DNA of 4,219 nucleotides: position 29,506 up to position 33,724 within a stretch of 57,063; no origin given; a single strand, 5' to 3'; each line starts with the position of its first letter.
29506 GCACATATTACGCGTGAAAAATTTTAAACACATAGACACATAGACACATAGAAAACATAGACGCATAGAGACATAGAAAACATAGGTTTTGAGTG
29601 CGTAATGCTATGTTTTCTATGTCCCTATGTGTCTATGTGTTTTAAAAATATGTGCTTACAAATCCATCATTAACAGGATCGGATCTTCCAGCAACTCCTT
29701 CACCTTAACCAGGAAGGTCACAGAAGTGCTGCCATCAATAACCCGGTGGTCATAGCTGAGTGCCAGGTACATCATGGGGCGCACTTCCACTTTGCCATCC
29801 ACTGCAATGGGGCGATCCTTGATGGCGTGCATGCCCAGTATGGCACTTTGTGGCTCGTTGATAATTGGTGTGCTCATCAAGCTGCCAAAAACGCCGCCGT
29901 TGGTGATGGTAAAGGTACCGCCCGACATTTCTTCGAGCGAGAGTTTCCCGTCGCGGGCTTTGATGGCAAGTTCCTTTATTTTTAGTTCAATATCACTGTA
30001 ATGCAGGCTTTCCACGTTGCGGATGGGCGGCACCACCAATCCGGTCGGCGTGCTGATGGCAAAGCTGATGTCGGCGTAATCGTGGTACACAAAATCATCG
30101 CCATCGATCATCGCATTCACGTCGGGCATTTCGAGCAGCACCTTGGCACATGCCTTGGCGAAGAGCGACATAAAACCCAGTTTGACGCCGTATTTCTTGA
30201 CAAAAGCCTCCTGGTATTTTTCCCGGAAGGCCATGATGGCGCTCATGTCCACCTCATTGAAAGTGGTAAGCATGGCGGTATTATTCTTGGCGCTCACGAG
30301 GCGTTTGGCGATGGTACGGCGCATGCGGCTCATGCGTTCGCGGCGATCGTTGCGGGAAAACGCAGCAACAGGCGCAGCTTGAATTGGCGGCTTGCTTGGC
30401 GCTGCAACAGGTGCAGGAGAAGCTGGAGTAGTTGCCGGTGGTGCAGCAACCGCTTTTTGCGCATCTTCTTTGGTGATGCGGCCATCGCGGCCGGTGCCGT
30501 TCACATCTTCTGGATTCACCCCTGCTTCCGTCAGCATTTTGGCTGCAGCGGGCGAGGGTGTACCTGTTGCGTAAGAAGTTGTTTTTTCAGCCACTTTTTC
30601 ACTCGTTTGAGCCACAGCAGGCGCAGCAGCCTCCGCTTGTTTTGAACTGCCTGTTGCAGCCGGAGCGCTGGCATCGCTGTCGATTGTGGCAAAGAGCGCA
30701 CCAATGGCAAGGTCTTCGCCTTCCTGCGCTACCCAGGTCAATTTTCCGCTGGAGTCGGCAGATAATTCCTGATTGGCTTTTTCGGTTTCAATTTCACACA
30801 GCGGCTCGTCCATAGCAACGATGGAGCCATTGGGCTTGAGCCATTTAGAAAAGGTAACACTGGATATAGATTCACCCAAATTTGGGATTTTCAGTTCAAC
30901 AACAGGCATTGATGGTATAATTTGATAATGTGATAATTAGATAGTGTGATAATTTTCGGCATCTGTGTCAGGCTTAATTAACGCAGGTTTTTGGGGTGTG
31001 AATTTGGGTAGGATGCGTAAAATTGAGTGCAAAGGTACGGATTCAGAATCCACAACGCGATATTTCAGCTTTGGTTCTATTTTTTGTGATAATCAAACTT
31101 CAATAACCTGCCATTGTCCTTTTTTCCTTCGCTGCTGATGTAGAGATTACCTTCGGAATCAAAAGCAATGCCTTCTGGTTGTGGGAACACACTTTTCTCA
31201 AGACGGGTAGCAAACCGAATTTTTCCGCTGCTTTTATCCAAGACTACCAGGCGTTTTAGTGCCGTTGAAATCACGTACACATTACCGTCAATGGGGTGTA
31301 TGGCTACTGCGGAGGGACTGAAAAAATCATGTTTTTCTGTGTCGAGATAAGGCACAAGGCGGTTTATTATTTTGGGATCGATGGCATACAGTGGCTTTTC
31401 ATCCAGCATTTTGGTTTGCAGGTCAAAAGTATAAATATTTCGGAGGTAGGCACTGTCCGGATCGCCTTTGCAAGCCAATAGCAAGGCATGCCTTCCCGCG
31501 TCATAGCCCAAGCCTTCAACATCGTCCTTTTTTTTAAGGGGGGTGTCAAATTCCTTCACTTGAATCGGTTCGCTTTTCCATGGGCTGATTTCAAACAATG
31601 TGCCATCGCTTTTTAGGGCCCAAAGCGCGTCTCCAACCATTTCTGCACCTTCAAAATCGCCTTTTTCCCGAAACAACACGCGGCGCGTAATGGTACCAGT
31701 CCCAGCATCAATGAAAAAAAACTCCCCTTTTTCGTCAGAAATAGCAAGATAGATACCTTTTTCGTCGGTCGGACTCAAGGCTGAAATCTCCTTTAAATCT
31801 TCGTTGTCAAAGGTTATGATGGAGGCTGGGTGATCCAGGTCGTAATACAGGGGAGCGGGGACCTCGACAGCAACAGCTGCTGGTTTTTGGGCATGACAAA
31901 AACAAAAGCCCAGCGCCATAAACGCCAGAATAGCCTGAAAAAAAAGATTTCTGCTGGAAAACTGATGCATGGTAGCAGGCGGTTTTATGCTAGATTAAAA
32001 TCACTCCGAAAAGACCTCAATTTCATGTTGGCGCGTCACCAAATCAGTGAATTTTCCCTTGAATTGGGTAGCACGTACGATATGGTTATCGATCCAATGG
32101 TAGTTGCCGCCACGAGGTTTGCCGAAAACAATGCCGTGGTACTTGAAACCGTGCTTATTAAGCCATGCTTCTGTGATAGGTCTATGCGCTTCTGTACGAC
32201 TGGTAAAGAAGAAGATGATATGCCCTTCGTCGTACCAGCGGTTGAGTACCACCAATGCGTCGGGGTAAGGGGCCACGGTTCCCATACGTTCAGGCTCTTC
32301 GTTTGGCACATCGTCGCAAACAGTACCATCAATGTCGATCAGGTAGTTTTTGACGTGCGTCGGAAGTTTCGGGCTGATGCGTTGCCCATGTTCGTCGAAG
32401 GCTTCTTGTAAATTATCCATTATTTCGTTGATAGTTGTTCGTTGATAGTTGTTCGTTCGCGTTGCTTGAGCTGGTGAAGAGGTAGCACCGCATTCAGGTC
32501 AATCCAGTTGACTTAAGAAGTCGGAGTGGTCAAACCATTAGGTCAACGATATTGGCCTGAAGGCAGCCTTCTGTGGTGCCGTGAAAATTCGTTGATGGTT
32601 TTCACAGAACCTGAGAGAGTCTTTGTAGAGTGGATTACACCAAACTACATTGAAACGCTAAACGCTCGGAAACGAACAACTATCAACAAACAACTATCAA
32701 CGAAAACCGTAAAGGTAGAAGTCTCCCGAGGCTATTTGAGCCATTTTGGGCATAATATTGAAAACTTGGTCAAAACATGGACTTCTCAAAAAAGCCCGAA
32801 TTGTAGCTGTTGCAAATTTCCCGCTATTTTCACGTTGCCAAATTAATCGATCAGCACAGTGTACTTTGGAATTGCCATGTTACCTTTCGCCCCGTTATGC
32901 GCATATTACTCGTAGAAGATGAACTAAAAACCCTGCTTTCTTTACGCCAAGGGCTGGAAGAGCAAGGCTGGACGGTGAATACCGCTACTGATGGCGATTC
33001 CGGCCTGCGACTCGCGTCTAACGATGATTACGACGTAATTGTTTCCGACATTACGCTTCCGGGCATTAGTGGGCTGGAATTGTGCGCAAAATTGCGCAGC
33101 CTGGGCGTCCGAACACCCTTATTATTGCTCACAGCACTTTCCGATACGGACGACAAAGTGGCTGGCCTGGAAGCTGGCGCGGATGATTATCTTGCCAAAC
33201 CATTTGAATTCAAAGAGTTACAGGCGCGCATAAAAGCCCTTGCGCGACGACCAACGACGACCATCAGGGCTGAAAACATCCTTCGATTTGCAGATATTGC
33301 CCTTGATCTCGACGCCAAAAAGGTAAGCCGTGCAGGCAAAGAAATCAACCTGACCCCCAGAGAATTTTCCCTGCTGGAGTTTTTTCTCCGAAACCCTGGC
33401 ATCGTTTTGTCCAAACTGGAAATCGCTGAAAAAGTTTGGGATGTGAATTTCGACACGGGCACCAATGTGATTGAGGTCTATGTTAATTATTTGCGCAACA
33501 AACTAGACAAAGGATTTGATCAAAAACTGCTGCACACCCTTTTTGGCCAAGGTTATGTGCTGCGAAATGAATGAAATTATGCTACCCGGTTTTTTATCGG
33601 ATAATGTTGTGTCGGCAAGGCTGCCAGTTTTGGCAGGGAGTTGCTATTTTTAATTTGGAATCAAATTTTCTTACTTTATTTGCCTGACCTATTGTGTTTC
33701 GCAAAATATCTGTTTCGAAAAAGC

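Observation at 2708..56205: Window-scale pattern: about 16 of ~40 intergenic spacers hold palindromic elements, most with arms made of 7-8-nt tandem repeats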

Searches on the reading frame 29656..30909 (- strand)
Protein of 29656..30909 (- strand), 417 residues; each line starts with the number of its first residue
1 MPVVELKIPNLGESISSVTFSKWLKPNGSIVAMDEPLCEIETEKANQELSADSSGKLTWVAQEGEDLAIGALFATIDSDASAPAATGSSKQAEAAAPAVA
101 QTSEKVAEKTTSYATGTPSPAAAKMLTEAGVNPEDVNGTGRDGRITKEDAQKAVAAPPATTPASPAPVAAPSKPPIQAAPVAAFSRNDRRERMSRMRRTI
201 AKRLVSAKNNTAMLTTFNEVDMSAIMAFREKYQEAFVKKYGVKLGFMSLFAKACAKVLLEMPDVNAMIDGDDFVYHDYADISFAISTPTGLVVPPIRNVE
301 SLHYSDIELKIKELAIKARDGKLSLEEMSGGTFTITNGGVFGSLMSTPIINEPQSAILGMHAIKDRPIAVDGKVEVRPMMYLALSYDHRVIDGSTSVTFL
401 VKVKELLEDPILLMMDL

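Call 22: search_protein_families(library=pfam, proteins=[window:29656-30909:-])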
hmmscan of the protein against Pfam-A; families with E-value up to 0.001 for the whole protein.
window:29656-30909:- (417 aa): 3 families
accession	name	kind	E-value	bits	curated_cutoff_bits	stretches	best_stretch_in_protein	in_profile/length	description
PF00198.28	2-oxoacid_dh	-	1.2e-83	280.5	23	1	187-415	3-232/232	2-oxoacid dehydrogenases acyltransferase (catalytic domain)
PF00364.28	Biotin_lipoyl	-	8.1e-12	45.2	22.1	1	5-76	2-73/73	Biotin-requiring enzyme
PF02817.22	E3_binding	-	3.5e-11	43.6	23.7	1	119-150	4-35/36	e3 binding domain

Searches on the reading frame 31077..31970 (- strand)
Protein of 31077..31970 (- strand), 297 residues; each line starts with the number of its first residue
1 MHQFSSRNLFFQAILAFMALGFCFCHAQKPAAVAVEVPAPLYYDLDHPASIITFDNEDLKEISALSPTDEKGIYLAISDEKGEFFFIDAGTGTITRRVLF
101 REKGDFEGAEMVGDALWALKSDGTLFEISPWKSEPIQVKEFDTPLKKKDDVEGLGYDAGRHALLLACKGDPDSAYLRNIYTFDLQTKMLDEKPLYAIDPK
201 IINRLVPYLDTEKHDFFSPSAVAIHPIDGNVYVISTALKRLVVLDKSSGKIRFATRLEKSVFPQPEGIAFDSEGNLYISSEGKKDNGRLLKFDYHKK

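Call 22: search_protein_families(library=pfam, proteins=[window:31077-31970:-])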
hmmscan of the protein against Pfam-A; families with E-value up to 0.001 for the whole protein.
window:31077-31970:- (297 aa): 3 families
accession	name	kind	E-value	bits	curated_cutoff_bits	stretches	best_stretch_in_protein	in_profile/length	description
PF06977.17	SdiA-regulated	-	2.7e-14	53.4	21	1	60-281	23-241/249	SdiA-regulated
PF13449.12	Phytase-like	-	4.3e-06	27.3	27.6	0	264-293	69-95/284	Esterase-like activity of phytase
PF06739.17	SBBP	-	0.00058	20.2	20.5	0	264-279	14-29/38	Beta-propeller repeat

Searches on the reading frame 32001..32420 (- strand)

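Call 22: search_protein_families(library=pfam, proteins=[window:32001-32420:-])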
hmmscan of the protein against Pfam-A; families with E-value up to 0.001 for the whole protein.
window:32001-32420:- (139 aa): 2 families
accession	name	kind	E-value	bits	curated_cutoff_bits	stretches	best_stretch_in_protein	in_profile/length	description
PF24694.1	LNS2_PITM1-3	-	4.6e-07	30.3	27.7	1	27-99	2-70/124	PITM 1-3, LNS2 domain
PF03767.20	Acid_phosphat_B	-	5.3e-05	23.3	27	0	47-94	117-164/230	HAD superfamily, subfamily IIIB (Acid phosphatase)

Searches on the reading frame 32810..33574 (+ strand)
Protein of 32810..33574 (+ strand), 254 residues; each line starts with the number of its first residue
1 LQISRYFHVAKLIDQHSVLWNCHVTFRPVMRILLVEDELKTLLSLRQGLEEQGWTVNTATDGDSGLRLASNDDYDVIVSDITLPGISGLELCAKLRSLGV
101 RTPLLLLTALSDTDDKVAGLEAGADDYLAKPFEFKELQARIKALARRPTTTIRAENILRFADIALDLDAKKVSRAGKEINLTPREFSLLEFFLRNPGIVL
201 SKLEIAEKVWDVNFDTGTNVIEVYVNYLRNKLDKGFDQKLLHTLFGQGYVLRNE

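Call 22: search_protein_families(library=pfam, proteins=[window:32810-33574:+])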
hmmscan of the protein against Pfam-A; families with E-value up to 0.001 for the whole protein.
window:32810-33574:+ (254 aa): 2 families
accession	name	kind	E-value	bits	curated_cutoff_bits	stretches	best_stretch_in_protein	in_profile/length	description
PF00072.30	Response_reg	-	9.8e-28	97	30.2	1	32-142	1-111/111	Response regulator receiver domain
PF00486.34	Trans_reg_C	-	1.6e-23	83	26.2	1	176-251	1-77/77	Transcriptional regulatory protein, C terminal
